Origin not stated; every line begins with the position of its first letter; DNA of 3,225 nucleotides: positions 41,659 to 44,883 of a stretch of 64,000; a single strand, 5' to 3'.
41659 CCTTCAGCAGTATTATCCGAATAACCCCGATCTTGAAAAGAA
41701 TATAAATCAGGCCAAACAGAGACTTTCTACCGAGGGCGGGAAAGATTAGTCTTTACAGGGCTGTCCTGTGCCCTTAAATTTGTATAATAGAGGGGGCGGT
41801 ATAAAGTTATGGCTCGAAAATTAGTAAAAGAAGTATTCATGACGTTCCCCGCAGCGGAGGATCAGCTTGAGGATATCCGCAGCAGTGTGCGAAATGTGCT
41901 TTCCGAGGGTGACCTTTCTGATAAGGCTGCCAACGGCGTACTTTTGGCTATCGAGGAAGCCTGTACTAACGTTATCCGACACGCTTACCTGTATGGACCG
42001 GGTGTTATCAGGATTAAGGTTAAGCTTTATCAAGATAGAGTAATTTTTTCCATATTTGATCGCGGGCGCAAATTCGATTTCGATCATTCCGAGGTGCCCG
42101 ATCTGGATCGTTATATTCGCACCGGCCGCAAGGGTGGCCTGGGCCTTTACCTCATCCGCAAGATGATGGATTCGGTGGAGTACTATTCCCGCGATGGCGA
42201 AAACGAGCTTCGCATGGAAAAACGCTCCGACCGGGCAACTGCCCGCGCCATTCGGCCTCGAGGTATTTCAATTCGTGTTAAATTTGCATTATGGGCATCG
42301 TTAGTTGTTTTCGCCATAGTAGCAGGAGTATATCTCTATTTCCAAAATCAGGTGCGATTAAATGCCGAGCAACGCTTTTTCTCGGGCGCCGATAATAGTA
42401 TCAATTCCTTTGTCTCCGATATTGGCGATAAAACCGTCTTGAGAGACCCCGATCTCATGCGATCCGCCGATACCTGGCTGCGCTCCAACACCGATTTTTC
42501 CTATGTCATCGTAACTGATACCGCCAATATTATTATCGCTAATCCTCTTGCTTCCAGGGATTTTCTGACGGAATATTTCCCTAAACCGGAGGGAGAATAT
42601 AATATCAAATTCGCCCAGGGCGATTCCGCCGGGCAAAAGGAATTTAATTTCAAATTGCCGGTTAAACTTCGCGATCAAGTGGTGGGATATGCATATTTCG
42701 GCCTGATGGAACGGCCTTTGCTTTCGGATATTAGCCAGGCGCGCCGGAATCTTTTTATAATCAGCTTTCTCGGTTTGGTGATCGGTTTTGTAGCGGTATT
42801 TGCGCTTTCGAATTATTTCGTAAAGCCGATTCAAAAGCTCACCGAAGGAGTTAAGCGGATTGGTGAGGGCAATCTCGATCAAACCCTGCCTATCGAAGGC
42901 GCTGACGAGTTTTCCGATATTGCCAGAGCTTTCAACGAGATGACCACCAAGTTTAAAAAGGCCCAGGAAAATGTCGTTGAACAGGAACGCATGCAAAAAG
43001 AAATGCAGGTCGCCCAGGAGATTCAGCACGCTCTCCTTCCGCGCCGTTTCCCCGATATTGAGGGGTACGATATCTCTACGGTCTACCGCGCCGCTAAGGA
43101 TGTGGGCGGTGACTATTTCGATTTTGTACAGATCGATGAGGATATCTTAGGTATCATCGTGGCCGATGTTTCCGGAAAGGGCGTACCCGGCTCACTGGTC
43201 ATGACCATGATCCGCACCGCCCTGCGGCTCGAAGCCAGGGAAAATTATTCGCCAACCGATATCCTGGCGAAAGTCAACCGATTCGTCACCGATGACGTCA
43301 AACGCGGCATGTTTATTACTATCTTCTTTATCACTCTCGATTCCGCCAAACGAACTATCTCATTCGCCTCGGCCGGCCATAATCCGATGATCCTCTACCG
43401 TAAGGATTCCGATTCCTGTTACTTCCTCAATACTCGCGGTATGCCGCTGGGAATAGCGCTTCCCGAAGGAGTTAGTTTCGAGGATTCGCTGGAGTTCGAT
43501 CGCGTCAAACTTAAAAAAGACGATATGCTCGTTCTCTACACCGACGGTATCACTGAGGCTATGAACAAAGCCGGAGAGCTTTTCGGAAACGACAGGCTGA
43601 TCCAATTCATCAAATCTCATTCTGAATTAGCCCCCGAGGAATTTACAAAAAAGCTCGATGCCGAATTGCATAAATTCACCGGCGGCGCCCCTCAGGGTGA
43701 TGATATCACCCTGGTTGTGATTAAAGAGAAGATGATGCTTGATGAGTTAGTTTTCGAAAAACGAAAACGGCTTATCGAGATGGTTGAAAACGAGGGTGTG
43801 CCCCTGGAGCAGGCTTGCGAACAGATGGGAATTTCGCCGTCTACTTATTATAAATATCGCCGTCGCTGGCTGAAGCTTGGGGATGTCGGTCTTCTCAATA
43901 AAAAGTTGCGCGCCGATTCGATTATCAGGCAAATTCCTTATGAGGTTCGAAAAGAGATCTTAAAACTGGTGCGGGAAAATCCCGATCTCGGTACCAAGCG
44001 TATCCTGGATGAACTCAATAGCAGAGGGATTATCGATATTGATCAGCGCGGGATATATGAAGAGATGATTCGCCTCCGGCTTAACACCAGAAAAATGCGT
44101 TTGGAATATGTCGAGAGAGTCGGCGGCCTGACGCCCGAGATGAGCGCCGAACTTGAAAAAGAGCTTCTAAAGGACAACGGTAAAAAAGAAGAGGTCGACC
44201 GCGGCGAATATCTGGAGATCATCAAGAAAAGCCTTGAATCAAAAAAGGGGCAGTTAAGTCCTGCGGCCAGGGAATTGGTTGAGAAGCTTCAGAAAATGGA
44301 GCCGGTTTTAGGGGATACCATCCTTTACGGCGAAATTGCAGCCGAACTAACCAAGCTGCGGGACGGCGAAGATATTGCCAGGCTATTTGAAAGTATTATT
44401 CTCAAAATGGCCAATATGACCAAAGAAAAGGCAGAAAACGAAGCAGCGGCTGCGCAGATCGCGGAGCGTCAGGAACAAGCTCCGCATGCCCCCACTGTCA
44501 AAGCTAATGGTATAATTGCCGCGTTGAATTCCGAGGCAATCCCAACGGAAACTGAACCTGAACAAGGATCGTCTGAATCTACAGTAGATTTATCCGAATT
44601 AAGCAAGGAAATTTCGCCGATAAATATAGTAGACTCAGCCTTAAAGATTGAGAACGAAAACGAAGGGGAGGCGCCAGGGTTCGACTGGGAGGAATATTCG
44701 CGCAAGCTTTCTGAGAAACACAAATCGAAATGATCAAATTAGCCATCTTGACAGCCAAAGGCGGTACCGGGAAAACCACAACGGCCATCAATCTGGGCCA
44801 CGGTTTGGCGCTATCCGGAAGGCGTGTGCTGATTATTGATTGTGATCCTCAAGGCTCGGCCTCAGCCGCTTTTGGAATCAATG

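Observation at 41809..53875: syp-like logic in a distant lineage: partner switch + c-di-GMP cyclase + sigma-54 promoter wired to a Wza/Wzz/BY-kinase EPS locus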

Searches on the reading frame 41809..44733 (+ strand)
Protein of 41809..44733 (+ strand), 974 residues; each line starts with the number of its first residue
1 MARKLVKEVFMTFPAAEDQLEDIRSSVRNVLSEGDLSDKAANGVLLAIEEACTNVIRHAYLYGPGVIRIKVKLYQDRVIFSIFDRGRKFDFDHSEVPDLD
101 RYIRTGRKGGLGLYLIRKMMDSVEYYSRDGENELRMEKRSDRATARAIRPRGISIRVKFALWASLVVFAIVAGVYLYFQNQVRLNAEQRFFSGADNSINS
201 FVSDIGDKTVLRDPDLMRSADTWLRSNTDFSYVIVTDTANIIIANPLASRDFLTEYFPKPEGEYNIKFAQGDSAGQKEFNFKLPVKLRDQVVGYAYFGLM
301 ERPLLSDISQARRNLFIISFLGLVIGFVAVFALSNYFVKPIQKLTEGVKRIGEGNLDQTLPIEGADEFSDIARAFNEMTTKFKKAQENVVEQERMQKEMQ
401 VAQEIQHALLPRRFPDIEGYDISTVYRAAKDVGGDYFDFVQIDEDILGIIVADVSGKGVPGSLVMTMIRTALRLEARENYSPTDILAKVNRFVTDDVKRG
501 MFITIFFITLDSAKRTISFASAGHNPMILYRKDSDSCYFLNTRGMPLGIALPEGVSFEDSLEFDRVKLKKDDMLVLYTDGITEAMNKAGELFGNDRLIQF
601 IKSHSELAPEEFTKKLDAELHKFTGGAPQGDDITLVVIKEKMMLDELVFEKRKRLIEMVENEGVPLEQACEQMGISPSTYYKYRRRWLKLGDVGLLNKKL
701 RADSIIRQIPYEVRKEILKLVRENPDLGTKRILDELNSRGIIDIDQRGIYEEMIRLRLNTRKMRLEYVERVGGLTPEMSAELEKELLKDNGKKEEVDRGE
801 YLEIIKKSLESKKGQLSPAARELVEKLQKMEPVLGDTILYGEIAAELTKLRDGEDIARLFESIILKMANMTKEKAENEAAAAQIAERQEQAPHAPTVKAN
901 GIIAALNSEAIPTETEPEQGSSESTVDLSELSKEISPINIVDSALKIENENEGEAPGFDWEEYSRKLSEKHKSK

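Call 3: search_protein_families(library=pfam, proteins=[window:41809-44733:+], max_evalue=0.01)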
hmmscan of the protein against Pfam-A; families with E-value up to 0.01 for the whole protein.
window:41809-44733:+ (974 aa): 11 families
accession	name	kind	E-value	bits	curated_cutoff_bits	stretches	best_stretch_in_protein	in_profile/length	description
PF07228.17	SpoIIE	-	2.2e-51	175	25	1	446-639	4-190/192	Stage II sporulation protein E (SpoIIE)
PF13581.12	HATPase_c_2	-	7.1e-27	94.4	27.4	1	13-138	1-127/127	Histidine kinase-like ATPase domain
PF00672.30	HAMP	-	6.1e-14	52.5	25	1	333-380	2-49/53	HAMP domain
PF13384.12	HTH_23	-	9.3e-09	35.3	24.6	1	650-695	5-49/50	Homeodomain-like domain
PF13518.12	HTH_28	-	3.8e-07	30.5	25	1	652-699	2-48/52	Helix-turn-helix domain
PF02518.31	HATPase_c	-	1.9e-06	28.7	26.4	1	44-129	6-97/111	Histidine kinase-, DNA gyrase B-, and HSP90-like ATPase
PF13565.12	HTH_32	-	2.5e-06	28.3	33.7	1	679-750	1-70/73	Homeodomain-like domain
PF13551.12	HTH_29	-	6.9e-05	23.3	28.1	1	661-698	9-47/64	Winged helix-turn helix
PF17203.10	sCache_3_2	-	0.00018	22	28.4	1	222-312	45-139/140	Single cache domain 3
PF08281.18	Sigma70_r4_2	-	0.0019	18.2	25.7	1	650-686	13-49/54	Sigma-70, region 4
PF01527.26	HTH_Tnp_1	-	0.0034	18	24.1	0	652-688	12-48/75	Transposase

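Call 8: search_protein_families(library=ncbifam, proteins=[window:41809-44733:+], max_evalue=0.001)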
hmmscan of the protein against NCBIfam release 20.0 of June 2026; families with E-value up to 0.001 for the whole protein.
window:41809-44733:+ (974 aa): 35 families (the best 25 are shown)
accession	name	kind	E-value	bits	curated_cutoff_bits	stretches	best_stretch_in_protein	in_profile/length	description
NF038263.1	prot_phos_SiaA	equivalog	3.3e-27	95.3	700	1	317-637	312-654/658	biofilm regulation protein phosphatase SiaA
NF003144.0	PRK04069.1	equivalog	7.8e-20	70.9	145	1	7-139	6-142/161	anti-sigma B factor RsbW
TIGR01924.1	rsbW_low_gc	equivalog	5.4e-18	64.9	155.05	1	8-130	7-134/159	anti-sigma B factor RsbW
NF033577.2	transpos_IS481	equivalog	2.8e-16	59.9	224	1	651-763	1-112/284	IS481 family transposase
NF045505.1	RR_RssB_Pseudo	equivalog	4.2e-15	55.7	700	1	393-585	150-342/394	two-component system response regulator RssB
NF033092.0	HK_WalK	equivalog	1.1e-14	54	725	1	154-395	4-258/594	cell wall metabolism sensor histidine kinase WalK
NF007004.0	PRK09467.1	equivalog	3.5e-12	45.9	415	1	309-387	156-230/440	two-component system sensor histidine kinase EnvZ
NF008468.0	PRK11360.1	equivalog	4e-11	42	646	1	269-387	152-268/616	two-component system sensor histidine kinase AtoS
NF012163.2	BaeS_SmeS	equivalog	4.1e-10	39.2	500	1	284-388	131-239/457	sensor histidine kinase efflux regulator BaeS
TIGR02865.1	spore_II_E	equivalog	4.3e-10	38.3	490.8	1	416-639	546-762/764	stage II sporulation protein E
NF041045.1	RsbA_anti_sig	subfamily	7.7e-10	38.5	210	1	15-129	186-292/303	anti-sigma factor RsbA family regulatory protein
TIGR04400.1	RK_trnsloc_Pase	equivalog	6.9e-09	35.2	200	1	321-532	52-260/358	Arg-Lys translocation region protein phosphatase RktP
NF033516.0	transpos_IS3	equivalog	1.3e-08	34.5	160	1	648-763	84-185/369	IS3 family transposase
NF040691.1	MtrAB_MtrB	equivalog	1.3e-08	34.3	450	1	307-398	182-273/507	MtrAB system histidine kinase MtrB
NF041210.1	his_kin_PieS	equivalog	1.7e-08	33.9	850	1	312-399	166-253/474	two component system sensor histidine kinase PieS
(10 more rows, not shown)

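Call 13: find_homologous_proteins(query=window:41809-44733:+, max_evalue=1e-10)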
Query window:41809-44733:+ (974 aa): 2450 proteins with E <= 1e-10 among 8000 candidates; the best 120 are listed.
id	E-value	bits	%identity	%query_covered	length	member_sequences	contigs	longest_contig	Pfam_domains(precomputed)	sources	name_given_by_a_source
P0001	0.0e+0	2151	100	100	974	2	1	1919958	PF00672.31,PF13384.13,PF13518.13,PF13581.13,PF02518.32,PF13565.13,PF07228.18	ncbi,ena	-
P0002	0.0e+0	1753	80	100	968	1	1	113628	PF00672.31,PF13384.13,PF13518.13,PF13581.13,PF02518.32,PF13565.13,PF07228.18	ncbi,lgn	-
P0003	0.0e+0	1738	79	100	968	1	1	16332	PF00672.31,PF13384.13,PF13518.13,PF13581.13,PF02518.32,PF07228.18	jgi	jgi:serine phosphatase RsbU (regulator of sigma subunit)/anti-sigma regulatory factor (Ser/Thr prote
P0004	0.0e+0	1728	80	100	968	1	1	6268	PF00672.31,PF13384.13,PF13518.13,PF13581.13,PF02518.32,PF13565.13,PF07228.18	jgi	jgi:serine phosphatase RsbU (regulator of sigma subunit)/anti-sigma regulatory factor (Ser/Thr prote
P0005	0.0e+0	1707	79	100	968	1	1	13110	PF00672.31,PF13384.13,PF13518.13,PF13581.13,PF02518.32,PF13565.13,PF07228.18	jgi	jgi:serine phosphatase RsbU (regulator of sigma subunit)/anti-sigma regulatory factor (Ser/Thr prote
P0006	0.0e+0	1668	77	100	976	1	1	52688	PF00672.31,PF13384.13,PF13518.13,PF13581.13,PF02518.32,PF13565.13,PF07228.18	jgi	jgi:serine phosphatase RsbU (regulator of sigma subunit)/anti-sigma regulatory factor (Ser/Thr prote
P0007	0.0e+0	1617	76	99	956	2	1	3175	PF00672.31,PF13384.13,PF13518.13,PF13581.13,PF02518.32,PF07228.18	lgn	-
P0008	0.0e+0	1614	74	100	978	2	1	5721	PF00672.31,PF13384.13,PF13518.13,PF13581.13,PF02518.32,PF17203.11,PF13565.13,PF07228.18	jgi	-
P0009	0.0e+0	1613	74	100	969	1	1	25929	PF00672.31,PF13384.13,PF13551.13,PF13518.13,PF13581.13,PF02518.32,PF13565.13,PF07228.18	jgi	jgi:serine phosphatase RsbU (regulator of sigma subunit)/anti-sigma regulatory factor (Ser/Thr prote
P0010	0.0e+0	1599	73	100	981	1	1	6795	PF00672.31,PF13384.13,PF13518.13,PF13581.13,PF02518.32,PF07228.18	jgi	jgi:serine phosphatase RsbU (regulator of sigma subunit)/anti-sigma regulatory factor (Ser/Thr prote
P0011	0.0e+0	1598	75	99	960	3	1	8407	PF00672.31,PF13384.13,PF13518.13,PF13581.13,PF02518.32,PF13565.13,PF07228.18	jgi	-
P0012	0.0e+0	1596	74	99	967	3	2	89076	PF00672.31,PF13384.13,PF13518.13,PF13581.13,PF02518.32,PF17203.11,PF13565.13,PF07228.18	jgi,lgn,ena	-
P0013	0.0e+0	1596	74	100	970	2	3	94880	PF00672.31,PF13384.13,PF13518.13,PF13581.13,PF02518.32,PF13565.13,PF07228.18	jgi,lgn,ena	-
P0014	0.0e+0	1585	73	100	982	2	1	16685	PF00672.31,PF13384.13,PF13518.13,PF13581.13,PF02518.32,PF07228.18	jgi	jgi:serine phosphatase RsbU (regulator of sigma subunit)/anti-sigma regulatory factor (Ser/Thr prote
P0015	0.0e+0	1581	72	100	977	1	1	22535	PF00672.31,PF13384.13,PF13518.13,PF13581.13,PF02518.32,PF13565.13,PF07228.18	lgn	-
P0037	0.0e+0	1368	64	100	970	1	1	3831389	PF00672.31,PF13384.13,PF13551.13,PF13518.13,PF13581.13,PF02518.32,PF07228.18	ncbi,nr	ncbi:MAG: SpoIIE family protein phosphatase [Candidatus Zixiibacteriota bacterium]|nr:MAG: SpoIIE fa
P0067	0.0e+0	1032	52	100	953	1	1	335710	PF00672.31,PF13384.13,PF13551.13,PF13518.13,PF13581.13,PF02518.32,PF13565.13,PF07228.18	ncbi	-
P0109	1.4e-251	856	47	90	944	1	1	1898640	PF00672.31,PF13384.13,PF13551.13,PF13518.13,PF13581.13,PF02518.32,PF07228.18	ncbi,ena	-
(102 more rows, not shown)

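Call 15: find_encoding_contigs(protein=P0037, flank=10000, max_places=2)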
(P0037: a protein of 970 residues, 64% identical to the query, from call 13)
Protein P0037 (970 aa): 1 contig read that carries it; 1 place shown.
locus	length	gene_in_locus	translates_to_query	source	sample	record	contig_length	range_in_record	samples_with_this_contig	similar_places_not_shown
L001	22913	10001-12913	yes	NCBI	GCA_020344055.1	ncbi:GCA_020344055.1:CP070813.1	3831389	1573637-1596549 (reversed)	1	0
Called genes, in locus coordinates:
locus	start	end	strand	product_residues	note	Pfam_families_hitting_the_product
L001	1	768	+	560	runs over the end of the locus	PF09976:TPR_21 (faint), PF12569:NatA_aux_su (faint), PF13432:TPR_16 (weak), PF14559:TPR_19 (weak), PF13432:TPR_16 (weak), PF00515:TPR_1 (weak), PF07719:TPR_2 (weak), PF13414:TPR_11, +18 more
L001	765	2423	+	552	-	PF13205:Big_5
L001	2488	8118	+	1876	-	-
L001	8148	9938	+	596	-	PF00515:TPR_1 (weak), PF07719:TPR_2 (faint), PF13174:TPR_6 (faint), PF13176:TPR_7 (faint), PF13181:TPR_8 (faint), PF13428:TPR_14 (faint), PF13432:TPR_16 (faint), PF23914:TPR_CcmH_CycH (faint), +2 more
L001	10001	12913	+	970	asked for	PF13581:HATPase_c_2, PF02518:HATPase_c (weak), PF00672:HAMP, PF07228:SpoIIE, PF13384:HTH_23, PF13518:HTH_28 (weak), PF13551:HTH_29 (weak)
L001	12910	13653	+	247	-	PF00142:Fer4_NifH, PF01656:CbiA, PF02374:ArsA_ATPase (weak), PF06564:CBP_BcsQ, PF09140:MipZ (weak), PF10609:ParA (weak), PF13614:AAA_31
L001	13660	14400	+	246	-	PF01740:STAS, PF13466:STAS_2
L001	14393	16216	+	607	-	PF00990:GGDEF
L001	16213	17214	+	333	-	PF02563:Poly_export, PF22461:SLBB_2 (weak), PF10531:SLBB, PF22461:SLBB_2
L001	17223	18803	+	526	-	PF02706:Wzz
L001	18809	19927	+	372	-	PF13424:TPR_12 (faint), PF06552:TOM20_plant (faint), PF12895:ANAPC3 (faint), PF13176:TPR_7 (faint), PF13432:TPR_16, PF14559:TPR_19, PF13432:TPR_16 (weak), PF13414:TPR_11, +8 more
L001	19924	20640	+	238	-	PF10609:ParA, PF13614:AAA_31 (weak)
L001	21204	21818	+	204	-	PF02397:Bac_transf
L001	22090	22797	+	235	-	PF08308:PEGA, PF18935:DUF5683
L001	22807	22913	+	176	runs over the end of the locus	PF00041:fn3 (weak)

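Call 16: find_encoding_contigs(protein=P0109, flank=10000, max_places=2)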
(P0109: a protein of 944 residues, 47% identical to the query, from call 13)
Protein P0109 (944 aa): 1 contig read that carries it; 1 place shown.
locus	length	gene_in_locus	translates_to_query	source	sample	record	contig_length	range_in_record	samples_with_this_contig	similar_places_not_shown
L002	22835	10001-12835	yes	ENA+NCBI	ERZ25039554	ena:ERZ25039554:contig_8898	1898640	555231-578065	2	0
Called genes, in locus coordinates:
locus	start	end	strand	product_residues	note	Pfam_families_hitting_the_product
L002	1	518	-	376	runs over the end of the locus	PF02073:Peptidase_M29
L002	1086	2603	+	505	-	PF13205:Big_5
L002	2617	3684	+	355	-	PF21088:MS_channel_1st, PF00924:MS_channel_2nd, PF21082:MS_channel_3rd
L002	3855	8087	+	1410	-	PF07705:CARDB (faint)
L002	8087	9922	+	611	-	PF13174:TPR_6 (faint), PF13428:TPR_14 (faint), PF13432:TPR_16 (faint), PF14559:TPR_19 (faint)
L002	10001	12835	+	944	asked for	PF13581:HATPase_c_2, PF02518:HATPase_c (weak), PF00672:HAMP, PF07228:SpoIIE, PF13384:HTH_23 (weak), PF13518:HTH_28, PF13551:HTH_29 (faint)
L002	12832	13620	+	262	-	PF00142:Fer4_NifH (weak), PF01656:CbiA, PF06564:CBP_BcsQ, PF09140:MipZ (weak), PF10609:ParA, PF13614:AAA_31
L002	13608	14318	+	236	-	PF01740:STAS, PF13466:STAS_2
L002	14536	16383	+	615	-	PF00990:GGDEF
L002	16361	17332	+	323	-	PF02563:Poly_export, PF22461:SLBB_2 (weak), PF10531:SLBB, PF22461:SLBB_2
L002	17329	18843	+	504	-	PF02706:Wzz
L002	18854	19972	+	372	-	PF13424:TPR_12 (faint), PF00515:TPR_1 (faint), PF13374:TPR_10 (faint), PF13428:TPR_14 (faint), PF13181:TPR_8 (faint), PF13432:TPR_16 (faint), PF13414:TPR_11 (faint), PF07719:TPR_2 (weak), +2 more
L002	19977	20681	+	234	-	PF10609:ParA (weak)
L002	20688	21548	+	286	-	PF01522:Polysacc_deac_1, PF10096:DUF2334 (weak), PF11959:DUF3473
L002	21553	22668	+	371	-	PF04015:DUF362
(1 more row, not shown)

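Call 17: find_encoding_contigs(protein=P0067, flank=10000, max_places=2)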
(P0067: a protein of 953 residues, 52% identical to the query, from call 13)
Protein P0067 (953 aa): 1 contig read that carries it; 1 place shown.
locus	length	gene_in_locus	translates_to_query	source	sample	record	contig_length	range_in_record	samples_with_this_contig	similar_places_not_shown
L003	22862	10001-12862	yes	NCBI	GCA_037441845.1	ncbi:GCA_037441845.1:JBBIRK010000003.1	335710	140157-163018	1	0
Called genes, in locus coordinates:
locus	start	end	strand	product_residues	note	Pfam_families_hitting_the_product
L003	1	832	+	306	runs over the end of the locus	PF00890:FAD_binding_2 (weak), PF01266:DAO (faint), PF01946:Thi4 (faint), PF03486:HI0933_like (faint), PF07992:Pyr_redox_2, PF12831:FAD_oxidored (faint), PF13738:Pyr_redox_3, PF00070:Pyr_redox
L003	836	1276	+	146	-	PF02566:OsmC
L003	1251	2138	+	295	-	PF16881:LIAS_N (weak), PF04055:Radical_SAM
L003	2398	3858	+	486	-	PF00072:Response_reg, PF01590:GAF, PF13185:GAF_2, PF13487:HD_5, PF01966:HD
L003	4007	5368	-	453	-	PF00390:malic, PF03949:Malic_M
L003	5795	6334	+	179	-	PF13641:Glyco_tranf_2_3 (weak), PF00535:Glycos_transf_2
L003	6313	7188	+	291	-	PF00702:Hydrolase, PF06888:Put_Phosphatase, PF12710:HAD, PF08282:Hydrolase_3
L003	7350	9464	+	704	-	PF00112:Peptidase_C1, PF18962:Por_Secre_tail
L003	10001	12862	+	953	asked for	PF13581:HATPase_c_2, PF02518:HATPase_c (weak), PF00672:HAMP, PF07228:SpoIIE, PF13551:HTH_29 (faint), PF13384:HTH_23, PF13518:HTH_28, PF13565:HTH_32 (weak)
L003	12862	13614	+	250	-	PF00142:Fer4_NifH (weak), PF01656:CbiA, PF02374:ArsA_ATPase (weak), PF09140:MipZ (faint), PF10609:ParA (faint), PF13614:AAA_31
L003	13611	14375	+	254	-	PF01740:STAS, PF13466:STAS_2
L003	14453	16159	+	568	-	PF00990:GGDEF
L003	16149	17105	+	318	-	PF02563:Poly_export, PF10531:SLBB (weak), PF22461:SLBB_2, PF10531:SLBB (weak), PF22461:SLBB_2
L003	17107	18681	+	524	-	PF02706:Wzz, PF13807:GNVR (weak)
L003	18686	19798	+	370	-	PF25063:ARM_TT21_C (faint), PF13371:TPR_9 (weak), PF13432:TPR_16, PF00515:TPR_1, PF07719:TPR_2, PF13181:TPR_8 (weak), PF13414:TPR_11, PF13424:TPR_12 (weak), +5 more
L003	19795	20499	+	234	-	PF10609:ParA, PF13614:AAA_31 (weak)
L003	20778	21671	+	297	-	PF02397:Bac_transf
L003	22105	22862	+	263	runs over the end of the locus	PF08308:PEGA (weak), PF18935:DUF5683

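Call 22: find_related_loci(query=A1, collection=genome_contigs, flank=10000)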
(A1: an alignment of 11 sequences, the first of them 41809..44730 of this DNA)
Query A1 (974 aa) in genome_contigs; peptide patterns used: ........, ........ (x = any residue, [..] = any of these).
599 stretches matched a pattern (row limit reached: there are more); 440 encode a relative of the query (tblastn E <= 1e-3); the best 80 are kept; 80 distinct loci.
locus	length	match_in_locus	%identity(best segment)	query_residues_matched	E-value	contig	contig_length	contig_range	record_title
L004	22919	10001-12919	73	1-974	0e+0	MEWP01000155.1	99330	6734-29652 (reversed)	MAG: candidate division Zixibacteria bacterium RBG_16_53_22 RBG_16_scaffold_870, whole genome shotgun sequence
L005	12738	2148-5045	67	1-974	0e+0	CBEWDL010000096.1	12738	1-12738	MAG TPA_asm: uncultured bacterium isolate SRR12059192_binner23_Refined_3 genome assembly, contig: ERZ26875191.111, whole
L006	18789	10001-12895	67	1-974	0e+0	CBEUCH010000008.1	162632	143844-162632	MAG TPA_asm: uncultured bacterium isolate SRR19160658_binner12_Refined_30 genome assembly, contig: ERZ26800495.8, whole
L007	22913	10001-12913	66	1-974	0e+0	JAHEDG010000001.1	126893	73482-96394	MAG: Candidatus Zixiibacteriota bacterium isolate Ww191 NODE_130_length_126893_cov_4.271976, whole genome shotgun sequen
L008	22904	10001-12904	66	1-972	0e+0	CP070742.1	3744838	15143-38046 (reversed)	MAG: Candidatus Zixiibacteriota bacterium isolate bin38 chromosome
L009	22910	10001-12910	64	1-974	0e+0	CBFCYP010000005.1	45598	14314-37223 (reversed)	MAG TPA_asm: uncultured bacterium isolate SRR26215681_binner13_Refined_78 genome assembly, contig: ERZ25073475.182, whol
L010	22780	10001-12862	62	1-967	0e+0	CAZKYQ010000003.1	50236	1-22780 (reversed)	MAG TPA_asm: uncultured Ignavibacteria bacterium isolate binchicken_co275_126 genome assembly, contig: NODE_608_length_5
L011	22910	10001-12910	64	1-974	0e+0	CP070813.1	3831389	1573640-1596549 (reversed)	MAG: Candidatus Zixiibacteriota bacterium isolate bin119 chromosome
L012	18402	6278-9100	53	8-972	0e+0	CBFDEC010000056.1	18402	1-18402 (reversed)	MAG TPA_asm: uncultured bacterium isolate SRR26215678_metabat2_26 genome assembly, contig: ERZ25073496.2712, whole genom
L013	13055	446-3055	56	1-868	0e+0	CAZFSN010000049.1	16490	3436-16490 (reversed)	MAG TPA_asm: uncultured Ignavibacteria bacterium isolate binchicken_co129_624 genome assembly, contig: NODE_10363_length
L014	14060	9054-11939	53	1-972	0e+0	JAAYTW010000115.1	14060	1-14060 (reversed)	MAG: Candidatus Zixiibacteriota bacterium isolate AS27yjCOA_100 52558_AS27, whole genome shotgun sequence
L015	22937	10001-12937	54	1-972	0e+0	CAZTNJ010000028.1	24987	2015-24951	MAG TPA_asm: uncultured Ignavibacteria bacterium isolate binchicken_co44_148 genome assembly, contig: NODE_2997_length_2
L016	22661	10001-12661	55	8-892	0e+0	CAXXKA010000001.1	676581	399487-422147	MAG: uncultured candidate division Zixibacteria bacterium isolate 057be676-9b3e-4ab3-9904-799d5201c552 genome assembly,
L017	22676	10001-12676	54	8-902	0e+0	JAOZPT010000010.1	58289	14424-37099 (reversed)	MAG: Candidatus Zixiibacteriota bacterium isolate GMC4.metabat2.266 GMC4_207_length_58289_cov_10.274633, whole genome sh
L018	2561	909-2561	73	1-550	0e+0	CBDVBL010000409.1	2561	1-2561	MAG TPA_asm: uncultured bacterium isolate SRR22302355_binner13_Refined_64 genome assembly, contig: ERZ25746546.36292, wh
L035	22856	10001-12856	52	1-972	0e+0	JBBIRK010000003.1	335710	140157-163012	MAG: Candidatus Zixiibacteriota bacterium isolate STS170223_bin_348 NODE_18_length_335710_cov_14.824159, whole genome sh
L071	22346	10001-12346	43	11-770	0e+0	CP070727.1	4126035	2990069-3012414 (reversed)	MAG: bacterium isolate bin44 chromosome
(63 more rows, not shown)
